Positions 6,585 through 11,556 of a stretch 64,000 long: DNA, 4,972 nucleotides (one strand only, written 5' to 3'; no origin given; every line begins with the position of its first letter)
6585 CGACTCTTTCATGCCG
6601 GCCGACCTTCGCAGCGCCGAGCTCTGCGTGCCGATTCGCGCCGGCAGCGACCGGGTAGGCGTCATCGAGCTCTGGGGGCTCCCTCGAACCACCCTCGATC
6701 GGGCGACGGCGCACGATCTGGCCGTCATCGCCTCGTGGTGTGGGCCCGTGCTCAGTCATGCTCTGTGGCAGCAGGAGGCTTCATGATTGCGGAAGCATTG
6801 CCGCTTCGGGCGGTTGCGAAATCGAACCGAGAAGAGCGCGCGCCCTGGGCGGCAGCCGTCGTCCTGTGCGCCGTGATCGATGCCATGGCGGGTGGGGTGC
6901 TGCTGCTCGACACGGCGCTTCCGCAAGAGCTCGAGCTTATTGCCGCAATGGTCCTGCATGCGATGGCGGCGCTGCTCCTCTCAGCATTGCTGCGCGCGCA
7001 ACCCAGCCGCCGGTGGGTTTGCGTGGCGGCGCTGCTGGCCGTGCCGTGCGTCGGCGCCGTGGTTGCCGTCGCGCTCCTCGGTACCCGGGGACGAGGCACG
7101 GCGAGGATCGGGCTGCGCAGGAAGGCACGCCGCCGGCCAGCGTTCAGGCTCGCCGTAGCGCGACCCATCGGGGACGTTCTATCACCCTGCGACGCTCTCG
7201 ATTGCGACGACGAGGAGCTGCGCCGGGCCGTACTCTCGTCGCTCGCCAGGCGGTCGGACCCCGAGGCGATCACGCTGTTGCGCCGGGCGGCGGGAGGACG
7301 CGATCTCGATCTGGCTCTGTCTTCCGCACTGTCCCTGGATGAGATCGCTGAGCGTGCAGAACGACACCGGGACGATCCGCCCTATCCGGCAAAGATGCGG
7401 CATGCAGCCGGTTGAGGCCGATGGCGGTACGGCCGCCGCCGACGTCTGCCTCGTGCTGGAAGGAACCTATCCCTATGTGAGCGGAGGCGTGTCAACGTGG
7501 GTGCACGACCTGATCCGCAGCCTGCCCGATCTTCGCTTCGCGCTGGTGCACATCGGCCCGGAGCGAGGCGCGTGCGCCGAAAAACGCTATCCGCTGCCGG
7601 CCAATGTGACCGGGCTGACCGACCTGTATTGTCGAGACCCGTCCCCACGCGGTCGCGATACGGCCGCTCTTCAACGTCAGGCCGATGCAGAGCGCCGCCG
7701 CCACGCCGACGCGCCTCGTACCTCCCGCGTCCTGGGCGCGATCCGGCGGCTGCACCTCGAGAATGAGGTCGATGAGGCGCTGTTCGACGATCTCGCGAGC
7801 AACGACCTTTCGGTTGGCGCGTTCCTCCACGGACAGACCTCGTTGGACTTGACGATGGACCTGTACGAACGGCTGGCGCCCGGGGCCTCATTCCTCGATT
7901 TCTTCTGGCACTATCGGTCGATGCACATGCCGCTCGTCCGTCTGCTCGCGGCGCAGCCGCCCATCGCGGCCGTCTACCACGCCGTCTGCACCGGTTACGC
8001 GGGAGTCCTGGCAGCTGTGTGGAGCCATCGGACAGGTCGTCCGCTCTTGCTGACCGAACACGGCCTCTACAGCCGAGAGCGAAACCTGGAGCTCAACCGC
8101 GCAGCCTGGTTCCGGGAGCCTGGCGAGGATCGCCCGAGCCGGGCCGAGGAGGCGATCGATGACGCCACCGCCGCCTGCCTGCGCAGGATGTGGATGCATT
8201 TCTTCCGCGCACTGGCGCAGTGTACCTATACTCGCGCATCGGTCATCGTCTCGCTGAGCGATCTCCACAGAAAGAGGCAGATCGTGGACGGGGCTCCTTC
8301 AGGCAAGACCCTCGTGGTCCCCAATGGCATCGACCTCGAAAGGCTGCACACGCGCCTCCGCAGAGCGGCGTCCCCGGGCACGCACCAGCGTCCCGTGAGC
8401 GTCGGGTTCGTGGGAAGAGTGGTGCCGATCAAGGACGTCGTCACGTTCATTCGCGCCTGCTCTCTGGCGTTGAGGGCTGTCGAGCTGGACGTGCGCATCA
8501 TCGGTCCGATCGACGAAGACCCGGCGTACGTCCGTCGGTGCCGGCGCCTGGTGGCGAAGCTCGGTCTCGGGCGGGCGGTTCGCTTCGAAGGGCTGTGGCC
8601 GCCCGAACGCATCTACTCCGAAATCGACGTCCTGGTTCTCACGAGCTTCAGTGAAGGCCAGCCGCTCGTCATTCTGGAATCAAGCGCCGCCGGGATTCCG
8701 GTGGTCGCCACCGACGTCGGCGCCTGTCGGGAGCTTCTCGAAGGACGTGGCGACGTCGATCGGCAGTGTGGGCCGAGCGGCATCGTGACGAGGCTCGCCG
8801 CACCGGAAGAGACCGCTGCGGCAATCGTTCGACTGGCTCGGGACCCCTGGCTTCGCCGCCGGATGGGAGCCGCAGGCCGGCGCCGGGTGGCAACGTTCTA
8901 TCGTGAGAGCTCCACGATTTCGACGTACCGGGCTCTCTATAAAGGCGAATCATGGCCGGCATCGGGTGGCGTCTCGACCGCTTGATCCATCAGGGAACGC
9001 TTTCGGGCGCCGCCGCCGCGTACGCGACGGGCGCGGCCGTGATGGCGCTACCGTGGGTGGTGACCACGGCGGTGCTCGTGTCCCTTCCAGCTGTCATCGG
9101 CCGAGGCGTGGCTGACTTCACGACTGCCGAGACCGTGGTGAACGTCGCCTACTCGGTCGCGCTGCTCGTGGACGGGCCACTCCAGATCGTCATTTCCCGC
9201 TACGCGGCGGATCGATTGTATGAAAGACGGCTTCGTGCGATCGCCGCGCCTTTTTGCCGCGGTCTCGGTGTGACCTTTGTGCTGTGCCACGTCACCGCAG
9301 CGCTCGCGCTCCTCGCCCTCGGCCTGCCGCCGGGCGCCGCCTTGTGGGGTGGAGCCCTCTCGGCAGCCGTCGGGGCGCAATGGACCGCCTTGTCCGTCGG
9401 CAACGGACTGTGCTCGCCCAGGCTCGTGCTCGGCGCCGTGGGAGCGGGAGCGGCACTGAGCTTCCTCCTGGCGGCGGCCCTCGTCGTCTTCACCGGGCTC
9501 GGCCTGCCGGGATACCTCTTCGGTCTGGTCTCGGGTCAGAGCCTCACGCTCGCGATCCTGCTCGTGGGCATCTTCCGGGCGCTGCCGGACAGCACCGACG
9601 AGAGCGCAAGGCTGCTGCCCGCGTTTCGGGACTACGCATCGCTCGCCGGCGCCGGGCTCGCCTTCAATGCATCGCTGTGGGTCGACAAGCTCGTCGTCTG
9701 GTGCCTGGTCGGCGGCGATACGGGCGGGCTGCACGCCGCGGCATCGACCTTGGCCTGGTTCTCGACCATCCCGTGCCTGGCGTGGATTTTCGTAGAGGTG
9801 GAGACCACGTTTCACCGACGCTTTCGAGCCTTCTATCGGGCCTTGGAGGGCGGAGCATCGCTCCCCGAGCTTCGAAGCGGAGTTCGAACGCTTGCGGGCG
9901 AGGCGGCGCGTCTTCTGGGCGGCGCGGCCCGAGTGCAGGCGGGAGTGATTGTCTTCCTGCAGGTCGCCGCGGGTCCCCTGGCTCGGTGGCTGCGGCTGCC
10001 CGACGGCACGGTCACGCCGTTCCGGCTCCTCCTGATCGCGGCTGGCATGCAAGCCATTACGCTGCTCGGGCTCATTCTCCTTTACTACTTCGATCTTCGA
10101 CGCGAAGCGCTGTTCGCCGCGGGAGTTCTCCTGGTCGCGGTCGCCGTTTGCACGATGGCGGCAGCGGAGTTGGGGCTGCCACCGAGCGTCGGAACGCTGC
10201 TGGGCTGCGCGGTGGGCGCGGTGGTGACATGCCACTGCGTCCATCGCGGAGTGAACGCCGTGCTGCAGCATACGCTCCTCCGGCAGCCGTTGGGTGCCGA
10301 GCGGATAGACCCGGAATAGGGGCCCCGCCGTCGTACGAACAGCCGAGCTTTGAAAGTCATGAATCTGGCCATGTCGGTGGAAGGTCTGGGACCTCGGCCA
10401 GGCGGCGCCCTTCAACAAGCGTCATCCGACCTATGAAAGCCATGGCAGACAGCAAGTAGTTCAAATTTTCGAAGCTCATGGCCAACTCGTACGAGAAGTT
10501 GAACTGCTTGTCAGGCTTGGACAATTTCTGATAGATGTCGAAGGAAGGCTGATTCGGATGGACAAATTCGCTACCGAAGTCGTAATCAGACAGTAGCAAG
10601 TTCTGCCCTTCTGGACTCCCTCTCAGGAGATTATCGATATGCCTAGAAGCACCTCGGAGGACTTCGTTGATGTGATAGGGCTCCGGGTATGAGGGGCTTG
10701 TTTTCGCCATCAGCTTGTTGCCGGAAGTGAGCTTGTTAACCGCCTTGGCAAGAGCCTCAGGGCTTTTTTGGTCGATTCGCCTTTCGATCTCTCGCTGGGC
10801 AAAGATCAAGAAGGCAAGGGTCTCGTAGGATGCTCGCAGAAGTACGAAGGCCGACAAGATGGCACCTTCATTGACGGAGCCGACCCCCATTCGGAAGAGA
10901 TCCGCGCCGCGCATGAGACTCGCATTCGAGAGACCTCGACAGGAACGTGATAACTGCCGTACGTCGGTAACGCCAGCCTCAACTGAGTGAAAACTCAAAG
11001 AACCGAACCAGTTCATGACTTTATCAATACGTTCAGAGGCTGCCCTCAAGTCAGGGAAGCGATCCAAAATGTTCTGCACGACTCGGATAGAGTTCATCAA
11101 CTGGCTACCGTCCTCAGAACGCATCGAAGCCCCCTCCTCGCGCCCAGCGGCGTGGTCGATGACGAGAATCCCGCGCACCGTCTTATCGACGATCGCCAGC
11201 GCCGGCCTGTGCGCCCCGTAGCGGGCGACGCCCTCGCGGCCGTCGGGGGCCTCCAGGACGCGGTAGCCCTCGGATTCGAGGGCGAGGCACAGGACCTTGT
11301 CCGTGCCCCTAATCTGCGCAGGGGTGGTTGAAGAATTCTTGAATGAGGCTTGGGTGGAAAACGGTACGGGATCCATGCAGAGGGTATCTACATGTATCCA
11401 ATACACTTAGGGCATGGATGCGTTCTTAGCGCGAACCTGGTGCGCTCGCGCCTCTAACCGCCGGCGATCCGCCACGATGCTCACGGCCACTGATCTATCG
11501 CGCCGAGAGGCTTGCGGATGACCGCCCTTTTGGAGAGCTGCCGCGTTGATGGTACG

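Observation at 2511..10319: Pel-like operon variant: no pelC, shortened PelB, and PelD reduced to TM+GAF without the GGDEF c-di-GMP-binding domain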

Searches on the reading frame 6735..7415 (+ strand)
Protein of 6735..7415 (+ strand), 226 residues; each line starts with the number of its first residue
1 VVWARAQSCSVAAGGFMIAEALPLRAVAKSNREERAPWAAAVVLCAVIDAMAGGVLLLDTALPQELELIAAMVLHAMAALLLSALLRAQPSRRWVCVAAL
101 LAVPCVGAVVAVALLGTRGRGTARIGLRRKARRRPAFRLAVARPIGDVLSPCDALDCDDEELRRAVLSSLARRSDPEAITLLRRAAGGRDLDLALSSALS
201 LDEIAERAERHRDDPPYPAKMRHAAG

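Call 3: search_protein_families(library=pfam, proteins=[window:6735-7415:+], max_evalue=0.01)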
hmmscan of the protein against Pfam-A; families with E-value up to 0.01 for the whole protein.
window:6735-7415:+ (226 aa): 1 family
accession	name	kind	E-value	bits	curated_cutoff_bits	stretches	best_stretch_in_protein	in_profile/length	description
PF13646.12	HEAT_2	-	0.0017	19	27.7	1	153-204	6-58/88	HEAT repeats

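Call 4: search_protein_families(library=ncbifam, proteins=[window:6735-7415:+], max_evalue=0.01)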
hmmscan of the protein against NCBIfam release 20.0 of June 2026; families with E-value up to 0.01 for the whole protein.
window:6735-7415:+ (226 aa): 0 families

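Call 8: search_protein_families(library=pfam, proteins=[window:6783-7415:+], max_evalue=10)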
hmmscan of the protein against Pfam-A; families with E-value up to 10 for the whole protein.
window:6783-7415:+ (210 aa): 7 families
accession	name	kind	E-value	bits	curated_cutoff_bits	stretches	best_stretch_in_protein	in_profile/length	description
PF13646.12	HEAT_2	-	0.0017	19.1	27.7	1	137-188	6-58/88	HEAT repeats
PF19053.6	EccD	-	0.0081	15.5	30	1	10-107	45-140/339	EccD-like transmembrane domain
PF03130.22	HEAT_PBS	-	0.029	15.4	20.9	1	146-169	1-24/27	PBS lyase HEAT-like repeat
PF13396.11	PLDc_N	-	0.038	14.4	23.3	1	64-93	6-35/42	Phospholipase_D-nuclease N-terminal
PF18949.5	DUF5693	-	0.41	9.5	29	1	20-99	310-389/609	Family of unknown function (DUF5693)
PF19948.4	DUF6410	-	4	7.6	25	1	45-95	108-158/189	Family of unknown function (DUF6410)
PF04932.20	Wzy_C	-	4.2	7.6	31.7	1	57-96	19-58/149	O-Antigen ligase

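Call 68: find_homologous_proteins(query=window:6783-7415:+, max_evalue=0.001)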
Query window:6783-7415:+ (210 aa): 71 proteins with E <= 0.001 among 8000 candidates.
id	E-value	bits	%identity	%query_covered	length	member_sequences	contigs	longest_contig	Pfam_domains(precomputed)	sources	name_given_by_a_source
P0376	3.9e-122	423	100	100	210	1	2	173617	-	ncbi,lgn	ncbi:MAG: hypothetical protein ACREAA_10160 [Candidatus Polarisedimenticolia bacterium]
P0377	5.6e-80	285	75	100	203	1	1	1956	-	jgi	-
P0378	5.7e-78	279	73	100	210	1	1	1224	-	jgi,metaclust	metaclust:\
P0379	1.5e-59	219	58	100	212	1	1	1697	-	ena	-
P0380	3.6e-58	214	60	100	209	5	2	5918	-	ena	-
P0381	9.2e-58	213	59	100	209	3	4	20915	-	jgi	-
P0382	2.9e-57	211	60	100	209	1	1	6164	PF13646.13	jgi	jgi:HEAT repeat protein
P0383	3.7e-57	211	59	98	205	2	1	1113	PF13646.13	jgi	-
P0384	1.0e-56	210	58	100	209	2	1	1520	PF13646.13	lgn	-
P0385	1.1e-56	210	58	100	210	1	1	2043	-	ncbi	-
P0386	4.7e-56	207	56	100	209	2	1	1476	-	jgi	jgi:HEAT repeat protein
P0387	3.5e-55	205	60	89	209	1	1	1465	PF13646.13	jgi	-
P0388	1.8e-54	202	56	100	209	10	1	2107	-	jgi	-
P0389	1.8e-54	202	58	100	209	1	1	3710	-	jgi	jgi:hypothetical protein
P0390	1.8e-54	202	57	99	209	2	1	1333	PF13646.13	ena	-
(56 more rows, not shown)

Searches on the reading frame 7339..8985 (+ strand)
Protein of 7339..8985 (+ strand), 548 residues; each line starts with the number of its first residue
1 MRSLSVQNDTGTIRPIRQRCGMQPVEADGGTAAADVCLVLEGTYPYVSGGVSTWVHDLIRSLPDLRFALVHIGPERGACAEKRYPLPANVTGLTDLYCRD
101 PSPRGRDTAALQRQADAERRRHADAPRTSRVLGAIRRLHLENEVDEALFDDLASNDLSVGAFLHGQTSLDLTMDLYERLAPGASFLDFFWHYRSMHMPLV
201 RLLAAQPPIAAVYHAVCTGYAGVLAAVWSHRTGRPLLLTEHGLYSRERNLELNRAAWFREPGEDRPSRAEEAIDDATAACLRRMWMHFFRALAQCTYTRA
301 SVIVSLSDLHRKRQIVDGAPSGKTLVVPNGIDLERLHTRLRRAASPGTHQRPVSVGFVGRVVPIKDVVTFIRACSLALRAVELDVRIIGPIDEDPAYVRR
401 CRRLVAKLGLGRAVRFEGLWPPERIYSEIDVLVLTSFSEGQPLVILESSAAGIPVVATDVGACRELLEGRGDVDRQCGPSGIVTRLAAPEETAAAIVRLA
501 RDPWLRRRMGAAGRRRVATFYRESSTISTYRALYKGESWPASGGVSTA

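Call 3: search_protein_families(library=pfam, proteins=[window:7339-8985:+], max_evalue=0.01)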
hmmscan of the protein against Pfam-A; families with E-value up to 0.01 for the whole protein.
window:7339-8985:+ (548 aa): 7 families
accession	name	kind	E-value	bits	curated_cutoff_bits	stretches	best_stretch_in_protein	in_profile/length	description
PF11997.14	DUF3492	-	6.5e-76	256.1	23.3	1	34-320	1-266/268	Domain of unknown function (DUF3492)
PF13692.12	Glyco_trans_1_4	-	3.5e-22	79.6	27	1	354-502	3-142/142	Glycosyl transferases group 1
PF00534.26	Glycos_transf_1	-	1.4e-19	70.7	26.4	1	352-516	15-172/172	Glycosyl transferases group 1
PF13439.12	Glyco_transf_4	-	1.4e-09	38.7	28.5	1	189-335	54-170/170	Glycosyltransferase Family 4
PF20706.3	GT4-conflict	-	5.8e-05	22.7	26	1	330-504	180-359/385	Family 4 Glycosyltransferase in conflict systems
PF13579.12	Glyco_trans_4_4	-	0.00056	20.7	29.7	1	200-330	64-158/158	Glycosyl transferase 4-like domain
PF13524.12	Glyco_trans_1_2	-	0.0018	18.7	25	1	445-521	67-133/144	Glycosyl transferase-like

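Call 4: search_protein_families(library=ncbifam, proteins=[window:7339-8985:+], max_evalue=0.01)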
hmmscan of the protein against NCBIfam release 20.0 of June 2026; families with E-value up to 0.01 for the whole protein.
window:7339-8985:+ (548 aa): 26 families (the best 25 are shown)
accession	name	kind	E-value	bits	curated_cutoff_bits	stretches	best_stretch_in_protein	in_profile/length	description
NF038011.1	PelF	equivalog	4.8e-136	454.6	100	1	35-534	1-489/489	GT4 family glycosyltransferase PelF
TIGR03088.1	stp2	hypoth_equivalog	3e-27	95.6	409.05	1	320-535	158-371/374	TIGR03088 family PEP-CTERM/XrtA system glycosyltransferase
NF041876.1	EPS_EpsE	equivalog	1.9e-22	80.1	400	1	316-524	180-383/389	exopolysaccharide biosynthesis GT4 family glycosyltransferase EpsE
TIGR03449.1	mycothiol_MshA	equivalog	1.5e-18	66.9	462.5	1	317-527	183-394/406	D-inositol-3-phosphate glycosyltransferase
NF041010.1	glycosy_Agl16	equivalog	2.9e-12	46.1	575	1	294-467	128-293/352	glycosylation protein Agl16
TIGR03999.1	thiol_BshA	equivalog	4.3e-12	45.6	273.7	1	322-535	167-371/375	N-acetyl-alpha-D-glucosaminyl L-malate synthase BshA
TIGR04063.1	stp3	hypoth_equivalog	8.7e-12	44.6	442.05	1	287-535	145-393/397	TIGR04063 family PEP-CTERM/XrtA system glycosyltransferase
NF038229.1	Glyco4_Geo_Pelo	equivalog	8.4e-11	41.5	400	1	297-535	107-334/338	GPMC system family 4 glycosyltransferase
TIGR04005.1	wcaL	equivalog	3.1e-10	39.5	537.6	1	292-468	167-344/406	colanic acid biosynthesis glycosyltransferase WcaL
TIGR02149.1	glgA_Coryne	subfamily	3.7e-10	39.5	302.4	1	297-521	142-374/391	glycogen synthase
NF041879.1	EPS_EpsH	equivalog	3.1e-09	36.1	800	1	294-527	184-406/431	exopolysaccharide biosynthesis glycosyltransferase EpsH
NF047684.1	TeichurnBiosyTuaC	equivalog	3.2e-09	36.2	550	1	299-468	164-329/391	teichuronic acid biosynthesis protein TuaC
NF038255.1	exopoly_VpsD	equivalog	3.6e-09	36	300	1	358-465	212-319/381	VpsD family glycosyltransferase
TIGR04047.1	MSMEG_0565_glyc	hypoth_equivalog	2.6e-08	33.4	259.85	1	321-520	158-358/373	MSMEG_0565 family glycosyltransferase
NF053787.1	GlcN_PG_synth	equivalog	2.2e-06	26.8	480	1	428-534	261-356/361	N-acetylglucosaminyl phosphatidylglycerol synthase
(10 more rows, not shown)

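Call 43: search_dna_similar(query=window:7402-8985:+, collection=plasmids, mode=protein, max_rows=25)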
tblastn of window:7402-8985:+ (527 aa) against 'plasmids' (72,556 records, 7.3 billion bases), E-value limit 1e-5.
Records with a match: 252; places in all: 283; records where one place covers at least 80% of the query: 41.
Best place of each record, by identity: <60% 252.
By first word of the organism name: Sinorhizobium 85; Azospirillum 20; Rhizobium 20; Ensifer 15; Deinococcus 7; Cupriavidus 6; Caballeronia 5; Pseudomonas 5; Burkholderia 4; Sulfitobacter 4; and 51 more.
By predicted mobility (MOB-suite, as given by PLSDB): non-mobilizable 144; mobilizable 65; conjugative 43.
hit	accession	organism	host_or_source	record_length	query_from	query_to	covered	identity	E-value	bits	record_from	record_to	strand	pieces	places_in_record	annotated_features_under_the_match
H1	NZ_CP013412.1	Burkholderia thailandensis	environmental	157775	13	513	95%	41.9%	7e-101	340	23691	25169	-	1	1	pelF: GT4 family glycosyltransferase PelF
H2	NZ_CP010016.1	Burkholderia thailandensis 34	-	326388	13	513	95%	41.9%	7e-101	340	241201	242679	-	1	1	pelF: GT4 family glycosyltransferase PelF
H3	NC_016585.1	Azospirillum lipoferum 4B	-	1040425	13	513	95%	41.8%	5e-90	309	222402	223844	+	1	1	none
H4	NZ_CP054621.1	Azospirillum oryzae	cell culture,soil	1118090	2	513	97%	40.8%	1e-89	308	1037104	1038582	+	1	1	record has no annotation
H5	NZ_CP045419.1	Pseudoalteromonas sp. THAF3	pure culture,Surface of a polyethylene ...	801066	14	514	95%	41.2%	5e-105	352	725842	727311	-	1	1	pelF: GT4 family glycosyltransferase PelF | hypothetical protein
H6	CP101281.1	Burkholderia sp. FXe9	bacteria,soil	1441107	8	513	96%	40.5%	2e-94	322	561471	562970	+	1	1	pelF: GT4 family glycosyltransferase PelF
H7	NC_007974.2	Cupriavidus metallidurans CH34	-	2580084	12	513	95%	40.6%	7e-94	320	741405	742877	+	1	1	none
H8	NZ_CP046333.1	Cupriavidus metallidurans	sedimentation pond in a zinc factory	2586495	12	513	95%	40.6%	7e-94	320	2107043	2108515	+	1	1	none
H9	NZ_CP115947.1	Ralstonia solanacearum MolK2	Musa sp.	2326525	12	514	95%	40.3%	2e-92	316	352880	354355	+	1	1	record has no annotation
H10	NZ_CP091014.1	Burkholderia cenocepacia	-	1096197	8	513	96%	39.8%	8e-89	305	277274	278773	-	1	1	none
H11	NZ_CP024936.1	Paraburkholderia graminis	soil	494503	11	514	96%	39.9%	9e-100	337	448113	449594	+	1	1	pelF: GT4 family glycosyltransferase PelF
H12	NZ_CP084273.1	Caballeronia grimmiae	Leptoglossus zonatus,Cell culture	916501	13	514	95%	39.8%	8e-91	311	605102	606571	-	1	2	pelF: GT4 family glycosyltransferase PelF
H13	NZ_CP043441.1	Cupriavidus campinensis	cell culture,soil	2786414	12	513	95%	39.6%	1e-93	319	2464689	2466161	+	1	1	none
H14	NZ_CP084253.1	Caballeronia sp. Sq4a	Anasa tristis,Cell culture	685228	13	514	95%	39.4%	6e-89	306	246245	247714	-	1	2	pelF: GT4 family glycosyltransferase PelF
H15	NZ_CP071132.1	Caballeronia sp. M1242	Homo sapiens,ETA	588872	13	514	95%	39.2%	3e-88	304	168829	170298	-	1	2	pelF: GT4 family glycosyltransferase PelF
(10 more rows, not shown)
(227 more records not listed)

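Call 44: get_annotated_region(hit=H1, flank=9000)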
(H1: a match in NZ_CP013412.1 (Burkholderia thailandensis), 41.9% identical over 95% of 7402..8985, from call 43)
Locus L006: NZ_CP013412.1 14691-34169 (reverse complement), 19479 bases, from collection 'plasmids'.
description: Burkholderia thailandensis strain 2002721643 plasmid p2002721643, complete sequence
organism: Burkholderia thailandensis (NCBI taxid 57975)
taxonomy: Bacteria; Pseudomonadota; Betaproteobacteria; Burkholderiales; Burkholderiaceae; Burkholderia; Burkholderia thailandensis
host: -; source: environmental; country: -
typing (MOB-suite, as given by PLSDB): non-mobilizable; replicon rep_cluster_465
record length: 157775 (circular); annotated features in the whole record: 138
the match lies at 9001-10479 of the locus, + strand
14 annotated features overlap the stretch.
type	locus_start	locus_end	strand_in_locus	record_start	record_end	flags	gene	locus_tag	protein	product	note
CDS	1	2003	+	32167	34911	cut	-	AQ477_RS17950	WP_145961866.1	sugar ABC transporter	-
CDS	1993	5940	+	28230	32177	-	-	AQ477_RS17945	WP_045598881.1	tetratricopeptide repeat protein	-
CDS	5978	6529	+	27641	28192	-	-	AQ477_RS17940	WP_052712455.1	hypothetical protein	-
CDS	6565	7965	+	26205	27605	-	-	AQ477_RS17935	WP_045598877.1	PelD GGDEF domain-containing protein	-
CDS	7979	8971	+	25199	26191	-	-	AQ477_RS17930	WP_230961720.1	hypothetical protein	-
CDS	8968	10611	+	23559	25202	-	pelF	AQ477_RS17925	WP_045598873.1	GT4 family glycosyltransferase PelF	-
CDS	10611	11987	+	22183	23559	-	pelG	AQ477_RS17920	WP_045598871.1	exopolysaccharide Pel transporter PelG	-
CDS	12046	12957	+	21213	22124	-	-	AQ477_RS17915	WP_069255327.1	endo alpha-1,4 polygalactosaminidase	-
CDS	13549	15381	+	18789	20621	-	glmS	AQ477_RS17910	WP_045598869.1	glutamine--fructose-6-phosphate transaminase (isomerizing)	GO:0006040 - amino sugar metabolic process [Evidence IEA]; GO:0009252 - peptidoglycan biosynthetic process [Evidence ...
CDS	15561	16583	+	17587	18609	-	galE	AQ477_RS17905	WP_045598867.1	UDP-glucose 4-epimerase GalE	GO:0006012 - galactose metabolic process [Evidence IEA]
CDS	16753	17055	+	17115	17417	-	-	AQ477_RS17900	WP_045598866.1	transposase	GO:0006313 - DNA transposition [Evidence IEA]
CDS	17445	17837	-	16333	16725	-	-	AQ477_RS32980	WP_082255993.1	MAPEG family protein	-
CDS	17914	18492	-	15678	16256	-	-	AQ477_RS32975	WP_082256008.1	recombinase family protein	GO:0006310 - DNA recombination [Evidence IEA]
CDS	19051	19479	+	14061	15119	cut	-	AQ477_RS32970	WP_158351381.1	EAL domain-containing protein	-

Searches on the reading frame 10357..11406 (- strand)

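Call 3: search_protein_families(library=pfam, proteins=[window:10357-11406:-], max_evalue=0.01)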
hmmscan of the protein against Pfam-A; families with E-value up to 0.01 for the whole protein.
window:10357-11406:- (349 aa): 0 families

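Call 4: search_protein_families(library=ncbifam, proteins=[window:10357-11406:-], max_evalue=0.01)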
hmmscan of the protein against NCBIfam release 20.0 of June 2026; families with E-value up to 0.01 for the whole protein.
window:10357-11406:- (349 aa): 1 family
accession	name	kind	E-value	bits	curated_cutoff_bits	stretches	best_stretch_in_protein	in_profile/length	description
NF041733.1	resp_reg_CseB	equivalog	0.0029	17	350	1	38-76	15-53/228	two-component system response regulator CseB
